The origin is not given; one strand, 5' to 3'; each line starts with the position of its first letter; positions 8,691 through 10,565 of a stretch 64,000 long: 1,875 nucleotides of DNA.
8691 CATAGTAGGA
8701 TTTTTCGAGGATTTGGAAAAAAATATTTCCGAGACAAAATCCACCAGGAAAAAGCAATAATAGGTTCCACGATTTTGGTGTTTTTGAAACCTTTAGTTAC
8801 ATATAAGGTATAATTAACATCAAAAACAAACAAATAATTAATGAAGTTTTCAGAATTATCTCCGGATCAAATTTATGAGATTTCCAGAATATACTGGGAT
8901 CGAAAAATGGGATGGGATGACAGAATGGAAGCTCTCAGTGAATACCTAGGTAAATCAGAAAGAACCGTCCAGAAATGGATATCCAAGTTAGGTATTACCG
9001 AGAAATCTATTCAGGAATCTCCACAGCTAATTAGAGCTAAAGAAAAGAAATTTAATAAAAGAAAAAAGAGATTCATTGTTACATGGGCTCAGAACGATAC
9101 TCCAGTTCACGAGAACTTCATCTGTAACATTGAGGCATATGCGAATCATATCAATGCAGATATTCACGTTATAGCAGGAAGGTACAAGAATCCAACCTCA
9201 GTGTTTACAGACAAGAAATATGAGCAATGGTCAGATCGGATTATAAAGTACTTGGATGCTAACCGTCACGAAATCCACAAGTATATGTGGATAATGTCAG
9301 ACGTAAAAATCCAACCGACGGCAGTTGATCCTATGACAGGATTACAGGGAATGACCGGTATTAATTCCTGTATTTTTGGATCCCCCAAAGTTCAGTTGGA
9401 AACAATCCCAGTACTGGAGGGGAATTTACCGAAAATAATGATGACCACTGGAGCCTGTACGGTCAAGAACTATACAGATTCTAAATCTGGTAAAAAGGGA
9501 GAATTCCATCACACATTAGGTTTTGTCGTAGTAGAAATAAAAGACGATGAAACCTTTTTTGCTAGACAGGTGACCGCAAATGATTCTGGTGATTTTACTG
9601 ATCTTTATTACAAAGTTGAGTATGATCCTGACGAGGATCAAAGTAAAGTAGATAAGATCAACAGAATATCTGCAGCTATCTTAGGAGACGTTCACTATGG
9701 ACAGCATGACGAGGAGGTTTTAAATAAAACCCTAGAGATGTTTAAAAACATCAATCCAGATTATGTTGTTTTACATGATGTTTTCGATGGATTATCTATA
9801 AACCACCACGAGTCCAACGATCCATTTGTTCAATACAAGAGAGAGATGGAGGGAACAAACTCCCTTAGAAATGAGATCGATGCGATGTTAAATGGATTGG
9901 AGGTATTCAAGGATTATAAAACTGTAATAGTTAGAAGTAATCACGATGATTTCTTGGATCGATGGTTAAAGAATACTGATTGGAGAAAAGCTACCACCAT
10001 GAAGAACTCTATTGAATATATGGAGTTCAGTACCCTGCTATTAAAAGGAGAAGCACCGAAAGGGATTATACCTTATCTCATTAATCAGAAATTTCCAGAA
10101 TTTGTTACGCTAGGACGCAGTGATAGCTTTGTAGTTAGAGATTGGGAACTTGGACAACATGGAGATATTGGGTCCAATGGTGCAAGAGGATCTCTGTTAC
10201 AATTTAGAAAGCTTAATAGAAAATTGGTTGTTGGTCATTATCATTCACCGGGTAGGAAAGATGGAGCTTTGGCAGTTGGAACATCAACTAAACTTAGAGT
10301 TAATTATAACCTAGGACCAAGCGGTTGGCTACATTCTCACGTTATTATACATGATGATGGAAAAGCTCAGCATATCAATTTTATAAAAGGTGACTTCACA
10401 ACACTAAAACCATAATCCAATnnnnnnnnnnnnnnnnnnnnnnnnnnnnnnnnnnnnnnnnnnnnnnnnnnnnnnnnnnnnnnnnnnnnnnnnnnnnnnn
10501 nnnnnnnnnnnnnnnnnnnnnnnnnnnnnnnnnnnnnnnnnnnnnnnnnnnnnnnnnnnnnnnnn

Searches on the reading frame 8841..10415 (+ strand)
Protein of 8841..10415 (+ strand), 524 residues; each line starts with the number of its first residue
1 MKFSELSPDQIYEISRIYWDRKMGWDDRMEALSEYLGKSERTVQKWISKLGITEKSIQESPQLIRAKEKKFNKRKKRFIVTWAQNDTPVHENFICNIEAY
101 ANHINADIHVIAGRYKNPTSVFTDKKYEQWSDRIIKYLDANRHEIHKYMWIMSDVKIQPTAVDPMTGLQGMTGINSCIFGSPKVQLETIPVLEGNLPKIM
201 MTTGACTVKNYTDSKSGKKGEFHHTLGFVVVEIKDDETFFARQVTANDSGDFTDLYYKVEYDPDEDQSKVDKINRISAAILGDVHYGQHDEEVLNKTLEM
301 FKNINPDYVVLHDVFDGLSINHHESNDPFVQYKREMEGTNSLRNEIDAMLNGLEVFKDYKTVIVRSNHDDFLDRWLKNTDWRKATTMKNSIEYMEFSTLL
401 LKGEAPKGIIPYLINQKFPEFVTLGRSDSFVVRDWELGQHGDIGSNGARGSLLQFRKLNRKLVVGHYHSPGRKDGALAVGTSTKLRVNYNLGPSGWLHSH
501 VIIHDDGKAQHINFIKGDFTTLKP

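Call 43: search_protein_families(library=pfam, proteins=[window:8841-10415:+], max_evalue=0.01)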
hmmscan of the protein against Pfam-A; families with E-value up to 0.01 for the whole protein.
window:8841-10415:+ (524 aa): 0 families

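Call 44: search_protein_families(library=phrogs, proteins=[window:8841-10415:+], max_evalue=0.001)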
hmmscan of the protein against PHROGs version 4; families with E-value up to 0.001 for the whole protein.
window:8841-10415:+ (524 aa): 2 families
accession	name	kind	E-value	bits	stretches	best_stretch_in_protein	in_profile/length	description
phrog_1745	-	other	1.9e-149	499.8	1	32-520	45-540/542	DNA transfer protein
phrog_221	-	other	1.7e-06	28.5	1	278-474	114-293/367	metallo-phosphoesterase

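Call 71: search_dna_similar(query=window:8841-10412:+, collection=phages, mode=protein, max_rows=12)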
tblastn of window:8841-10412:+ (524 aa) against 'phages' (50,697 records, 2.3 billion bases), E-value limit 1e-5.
Records with a match: 1132; places in all: 1261; records where one place covers at least 80% of the query: 1109.
Best place of each record, by identity: <60% 1132.
By first word of the organism name: Vibrio 368; Salmonella 273; Escherichia 127; Klebsiella 81; Flavobacterium 68; Caulobacter 39; Rhizobium 29; Phage 13; Cellulophaga 12; Bacteriophage 11; and 42 more.
By host as written in the record: - 358; Flavobacterium sp. BAL314 68; Escherichia coli 42; Salmonella enterica subsp. enterica serovar Enteritidis PT1 39; Vibrio harveyi BAA-1116 36; Klebsiella pneumoniae 25; Salmonella sp. 24; Salmonella enterica 23; and 223 more.
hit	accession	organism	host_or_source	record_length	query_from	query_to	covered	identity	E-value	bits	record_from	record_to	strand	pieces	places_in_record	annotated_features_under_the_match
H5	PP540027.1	Maribacter phage Panino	Maribacter halichondriae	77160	1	522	99%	43.9%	1e-119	455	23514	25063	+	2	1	DNA transfer protein (x2)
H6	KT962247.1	Cellulophaga phage phi17:2_18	Cellulophaga baltica #18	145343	41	519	91%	44.6%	9e-123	402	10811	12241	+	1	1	A1-like protein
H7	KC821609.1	Cellulophaga phage phi17:2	Cellulophaga baltica #17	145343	41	519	91%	44.6%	9e-123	402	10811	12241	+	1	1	A1-like protein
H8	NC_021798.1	Cellulophaga phage phi17:2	Cellulophaga baltica #17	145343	41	519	91%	44.6%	9e-123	402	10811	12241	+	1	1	DNA transfer protein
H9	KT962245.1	Cellulophaga phage phi4:1_13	Cellulophaga baltica #13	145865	41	519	91%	44.6%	9e-123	402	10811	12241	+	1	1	A1-like protein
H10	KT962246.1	Cellulophaga phage phi4:1_18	Cellulophaga baltica #18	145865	41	519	91%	44.6%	9e-123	402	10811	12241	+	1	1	A1-like protein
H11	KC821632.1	Cellulophaga phage phi4:1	Cellulophaga baltica #4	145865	41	519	91%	44.6%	9e-123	402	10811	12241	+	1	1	A1-like protein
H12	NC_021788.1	Cellulophaga phage phi4:1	Cellulophaga baltica #4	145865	41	519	91%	44.6%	9e-123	402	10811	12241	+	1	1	DNA transfer protein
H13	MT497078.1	Flavobacterium phage vB_FspP_elemoE_10-3D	Flavobacterium sp. BAL314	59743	30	522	94%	42.8%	9e-119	390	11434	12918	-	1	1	A1-like protein | phosphoribosyl-ATP pyrophosphohydrolase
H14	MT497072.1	Flavobacterium phage vB_FspP_elemoE_6-9C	Flavobacterium sp. BAL314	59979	30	522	94%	42.8%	9e-119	390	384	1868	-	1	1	A1-like protein | phosphoribosyl-ATP pyrophosphohydrolase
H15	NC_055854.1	Flavobacterium phage vB_FspP_elemoE_6-9C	Flavobacterium sp. BAL314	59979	30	522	94%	42.8%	9e-119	390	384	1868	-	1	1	DNA transfer protein | phosphoribosyl-ATP pyrophosphohydrolase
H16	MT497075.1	Flavobacterium phage vB_FspP_elemoA_1-9A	Flavobacterium sp. BAL314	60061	30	522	94%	42.8%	9e-119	390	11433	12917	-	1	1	A1-like protein | phosphoribosyl-ATP pyrophosphohydrolase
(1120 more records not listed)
